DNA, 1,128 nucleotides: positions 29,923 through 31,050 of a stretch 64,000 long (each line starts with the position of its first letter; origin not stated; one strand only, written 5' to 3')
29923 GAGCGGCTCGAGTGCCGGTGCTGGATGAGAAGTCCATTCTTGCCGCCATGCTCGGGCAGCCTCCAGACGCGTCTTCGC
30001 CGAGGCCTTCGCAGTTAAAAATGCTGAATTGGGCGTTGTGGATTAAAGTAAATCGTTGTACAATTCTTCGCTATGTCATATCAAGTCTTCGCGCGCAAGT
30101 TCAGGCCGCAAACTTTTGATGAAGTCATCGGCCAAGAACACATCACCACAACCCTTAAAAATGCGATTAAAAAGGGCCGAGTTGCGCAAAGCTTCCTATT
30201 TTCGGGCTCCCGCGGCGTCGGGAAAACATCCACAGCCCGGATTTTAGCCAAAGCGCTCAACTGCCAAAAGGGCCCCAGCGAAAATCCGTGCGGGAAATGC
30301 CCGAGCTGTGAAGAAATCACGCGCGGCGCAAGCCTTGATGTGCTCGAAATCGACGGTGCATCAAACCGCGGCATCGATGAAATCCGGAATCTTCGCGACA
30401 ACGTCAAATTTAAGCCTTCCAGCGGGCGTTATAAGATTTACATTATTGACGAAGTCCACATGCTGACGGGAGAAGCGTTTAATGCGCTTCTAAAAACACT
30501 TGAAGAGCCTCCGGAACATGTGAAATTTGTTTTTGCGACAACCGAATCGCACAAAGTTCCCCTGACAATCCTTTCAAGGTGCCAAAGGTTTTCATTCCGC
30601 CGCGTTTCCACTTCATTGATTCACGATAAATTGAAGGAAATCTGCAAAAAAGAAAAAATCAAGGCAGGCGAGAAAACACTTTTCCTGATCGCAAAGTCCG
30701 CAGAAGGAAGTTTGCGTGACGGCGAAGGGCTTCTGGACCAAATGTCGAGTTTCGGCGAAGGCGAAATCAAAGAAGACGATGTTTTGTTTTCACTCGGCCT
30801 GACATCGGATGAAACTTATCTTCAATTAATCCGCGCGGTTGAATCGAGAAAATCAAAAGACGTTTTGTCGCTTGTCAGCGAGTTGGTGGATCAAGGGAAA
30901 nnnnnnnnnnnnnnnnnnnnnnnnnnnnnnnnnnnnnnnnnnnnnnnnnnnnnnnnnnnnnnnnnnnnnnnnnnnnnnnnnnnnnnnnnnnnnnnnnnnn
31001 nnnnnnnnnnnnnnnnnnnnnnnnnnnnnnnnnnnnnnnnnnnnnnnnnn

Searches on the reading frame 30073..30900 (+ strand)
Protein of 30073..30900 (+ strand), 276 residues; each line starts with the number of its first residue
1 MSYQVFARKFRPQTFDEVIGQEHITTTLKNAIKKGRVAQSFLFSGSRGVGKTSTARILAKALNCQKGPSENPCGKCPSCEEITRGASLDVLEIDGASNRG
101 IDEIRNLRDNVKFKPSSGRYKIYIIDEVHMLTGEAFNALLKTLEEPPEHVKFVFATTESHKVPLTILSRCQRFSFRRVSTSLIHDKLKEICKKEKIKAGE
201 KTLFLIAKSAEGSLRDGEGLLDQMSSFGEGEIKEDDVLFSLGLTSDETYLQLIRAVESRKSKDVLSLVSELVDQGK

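Call 12: find_related_loci(query=window:30073-30900:+, collection=genome_contigs, flank=3000)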
Query window:30073-30900:+ (276 aa) in genome_contigs; peptide patterns used: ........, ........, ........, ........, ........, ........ (x = any residue, [..] = any of these).
600 stretches matched a pattern (row limit reached: there are more); 598 encode a relative of the query (tblastn E <= 1e-3); the best 80 are kept; 80 distinct loci.
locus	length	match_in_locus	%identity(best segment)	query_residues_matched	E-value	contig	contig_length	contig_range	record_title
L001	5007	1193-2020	61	1-276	2e-115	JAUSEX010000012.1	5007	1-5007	MAG: Candidatus Omnitrophota bacterium isolate E14_maxbin.253 E14_k141_300413, whole genome shotgun sequence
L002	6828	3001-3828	59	1-276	4e-110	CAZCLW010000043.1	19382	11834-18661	MAG TPA_asm: uncultured Planctomycetales bacterium isolate SRP239054_co1_195 genome assembly, contig: NODE_1905_length_1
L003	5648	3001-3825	60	1-275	4e-109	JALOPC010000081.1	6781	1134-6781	MAG: Syntrophales bacterium isolate Prado119 scaffold_14080, whole genome shotgun sequence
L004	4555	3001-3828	58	1-276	3e-108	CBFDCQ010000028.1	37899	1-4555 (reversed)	MAG TPA_asm: uncultured bacterium isolate SRR26215682_binner13_Refined_62 genome assembly, contig: ERZ25073476.175, whol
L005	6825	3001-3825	58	1-275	4e-107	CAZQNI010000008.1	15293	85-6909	MAG TPA_asm: uncultured bacterium isolate binchicken_co34_231 genome assembly, contig: NODE_6433_length_15293_cov_8.8592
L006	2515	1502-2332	58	1-276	2e-111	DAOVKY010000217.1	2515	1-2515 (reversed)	MAG TPA_asm: bacterium isolate CSMAG_1431 CSMAG_1431_k141_2203586_length_2515_cov_34.0000, whole genome shotgun sequence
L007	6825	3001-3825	55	1-275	1e-106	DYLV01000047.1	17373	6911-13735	MAG TPA_asm: Leptospira biflexa isolate SulCav_AS07-7_2_45_10 SulCav_AS07_7_3267_length_17373_cov_5_793221, whole genome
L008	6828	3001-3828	58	1-276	2e-106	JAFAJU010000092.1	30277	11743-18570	MAG: Verrucomicrobiota bacterium isolate CP_BE_BS_R3_8 BE_BS_R3_k147_536227, whole genome shotgun sequence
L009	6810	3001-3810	59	1-270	3e-106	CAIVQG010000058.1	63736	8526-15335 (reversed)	MAG: uncultured delta proteobacterium isolate AlinenLipids_bin-4002 genome assembly, contig: bin-4002:58/83, whole genom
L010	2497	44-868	58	3-275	4e-110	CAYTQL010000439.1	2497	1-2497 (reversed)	MAG TPA_asm: uncultured Planctomycetaceae bacterium isolate SRP141376_co4_120 genome assembly, contig: NODE_71867_length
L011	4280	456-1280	55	1-275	6e-106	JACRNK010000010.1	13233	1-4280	MAG: Deltaproteobacteria bacterium isolate NC_groundwater_1933_Pr3_S-0.2um_44_5 scaffold_61632, whole genome shotgun seq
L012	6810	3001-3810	59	1-270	2e-105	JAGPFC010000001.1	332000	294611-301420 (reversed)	MAG: Smithella sp. isolate Gw_SlDig_bin_149 Gw_SlDig_15_length_332000_cov_17.256574, whole genome shotgun sequence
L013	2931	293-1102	59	1-270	3e-108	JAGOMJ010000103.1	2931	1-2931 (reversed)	MAG: Smithella sp. isolate Go_SlDig_bin_11 Go_SlDig_135038_length_2931_cov_39.909058, whole genome shotgun sequence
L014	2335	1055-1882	55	1-276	1e-109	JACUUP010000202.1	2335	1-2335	MAG: Candidatus Aerophobetes bacterium isolate Kmv34 NODE_21329_length_2335_cov_7.496053, whole genome shotgun sequence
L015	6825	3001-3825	52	1-275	5e-104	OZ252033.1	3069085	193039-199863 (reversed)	MAG: Nitrospira sp. isolate 5c54be61-2b1f-4f42-be48-57ea94eb3cab genome assembly, chromosome: 1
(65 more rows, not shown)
